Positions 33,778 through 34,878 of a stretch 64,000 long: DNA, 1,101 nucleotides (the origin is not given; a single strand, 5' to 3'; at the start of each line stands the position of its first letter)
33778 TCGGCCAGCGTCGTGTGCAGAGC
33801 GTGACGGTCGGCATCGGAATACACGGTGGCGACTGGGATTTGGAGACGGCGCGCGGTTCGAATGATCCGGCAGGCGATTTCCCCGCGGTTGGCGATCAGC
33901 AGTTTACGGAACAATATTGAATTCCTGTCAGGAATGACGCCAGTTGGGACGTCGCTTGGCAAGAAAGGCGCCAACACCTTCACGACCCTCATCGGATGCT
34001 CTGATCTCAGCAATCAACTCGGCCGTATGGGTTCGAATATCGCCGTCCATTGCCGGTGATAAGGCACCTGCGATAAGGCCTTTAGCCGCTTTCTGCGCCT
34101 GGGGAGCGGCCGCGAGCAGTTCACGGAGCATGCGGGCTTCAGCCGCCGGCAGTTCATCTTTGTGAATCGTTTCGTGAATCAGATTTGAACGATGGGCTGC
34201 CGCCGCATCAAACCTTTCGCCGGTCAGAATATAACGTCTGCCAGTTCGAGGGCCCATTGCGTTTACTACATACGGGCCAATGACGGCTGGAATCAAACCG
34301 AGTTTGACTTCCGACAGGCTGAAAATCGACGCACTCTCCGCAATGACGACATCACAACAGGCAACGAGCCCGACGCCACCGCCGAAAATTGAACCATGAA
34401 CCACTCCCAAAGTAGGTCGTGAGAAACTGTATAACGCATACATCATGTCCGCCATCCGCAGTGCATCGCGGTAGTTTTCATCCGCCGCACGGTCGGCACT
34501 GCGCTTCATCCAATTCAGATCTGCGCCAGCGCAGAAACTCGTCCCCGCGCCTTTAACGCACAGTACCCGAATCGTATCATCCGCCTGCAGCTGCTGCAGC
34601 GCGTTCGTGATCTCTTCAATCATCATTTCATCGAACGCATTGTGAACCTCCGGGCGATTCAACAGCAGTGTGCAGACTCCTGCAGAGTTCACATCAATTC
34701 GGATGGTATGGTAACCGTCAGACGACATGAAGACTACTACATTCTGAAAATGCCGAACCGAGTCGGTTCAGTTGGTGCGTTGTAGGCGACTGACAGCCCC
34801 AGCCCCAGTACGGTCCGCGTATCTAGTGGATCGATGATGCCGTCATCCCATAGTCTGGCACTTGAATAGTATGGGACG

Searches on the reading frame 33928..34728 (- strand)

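Call 41: search_protein_families(library=ncbifam, proteins=[window:33928-34728:-], max_evalue=0.001)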
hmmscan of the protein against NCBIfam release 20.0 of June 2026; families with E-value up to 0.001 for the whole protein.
window:33928-34728:- (266 aa): 71 families (the best 25 are shown)
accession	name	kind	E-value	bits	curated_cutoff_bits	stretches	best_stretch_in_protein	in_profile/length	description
NF004227.0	PRK05674.1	equivalog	5.6e-81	272.1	426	1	6-265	4-263/271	gamma-carboxygeranoyl-CoA hydratase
NF005675.0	PRK07468.1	equivalog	8.1e-79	265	350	1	6-265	3-261/262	crotonase/enoyl-CoA hydratase family protein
NF005879.0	PRK07827.1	equivalog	4e-54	183.6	283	1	9-264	9-260/261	enoyl-CoA hydratase family protein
NF051848.1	EnCoAHydtEchA19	equivalog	2.7e-42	145.1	400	1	17-264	9-256/258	enoyl-CoA hydratase EchA19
NF042430.2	EnCoAhydt_DpgD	equivalog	3.7e-42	144.5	400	1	18-264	7-256/258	enoyl-CoA-hydratase DpgD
NF004781.0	PRK06127.1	subfamily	1.1e-41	143.2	291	1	14-263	17-266/269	enoyl-CoA hydratase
NF006008.0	PRK08139.1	equivalog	3e-41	141.7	313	1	14-265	17-265/266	enoyl-CoA hydratase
NF006588.0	PRK09120.1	equivalog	3.7e-38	131.3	276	1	5-220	6-222/276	p-hydroxycinnamoyl CoA hydratase/lyase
NF005073.0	PRK06495.1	subfamily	8e-37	126.9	296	1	9-263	6-254/257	enoyl-CoA hydratase/isomerase family protein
NF046063.1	oxepin_alt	equivalog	8.7e-37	127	300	1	17-262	9-254/254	oxepin-CoA hydrolase, alternative type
NF006566.0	PRK09076.1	subfamily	9.7e-37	127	286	1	16-265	12-259/260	enoyl-CoA hydratase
NF007239.0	PRK09674.1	equivalog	1.1e-36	126.6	371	1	12-264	8-255/257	2,3-dehydroadipyl-CoA hydratase PaaF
TIGR02280.1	PaaB1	equivalog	2e-35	122.5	345.15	1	15-264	6-254/256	2-(1,2-epoxy-1,2-dihydrophenyl)acetyl-CoA isomerase PaaG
NF005498.0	PRK07112.1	equivalog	5.1e-35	121.2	250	1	5-204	5-201/258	enoyl-CoA hydratase/isomerase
NF005804.0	PRK07659.1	equivalog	5.7e-35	121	311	1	16-264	14-258/260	enoyl-CoA hydratase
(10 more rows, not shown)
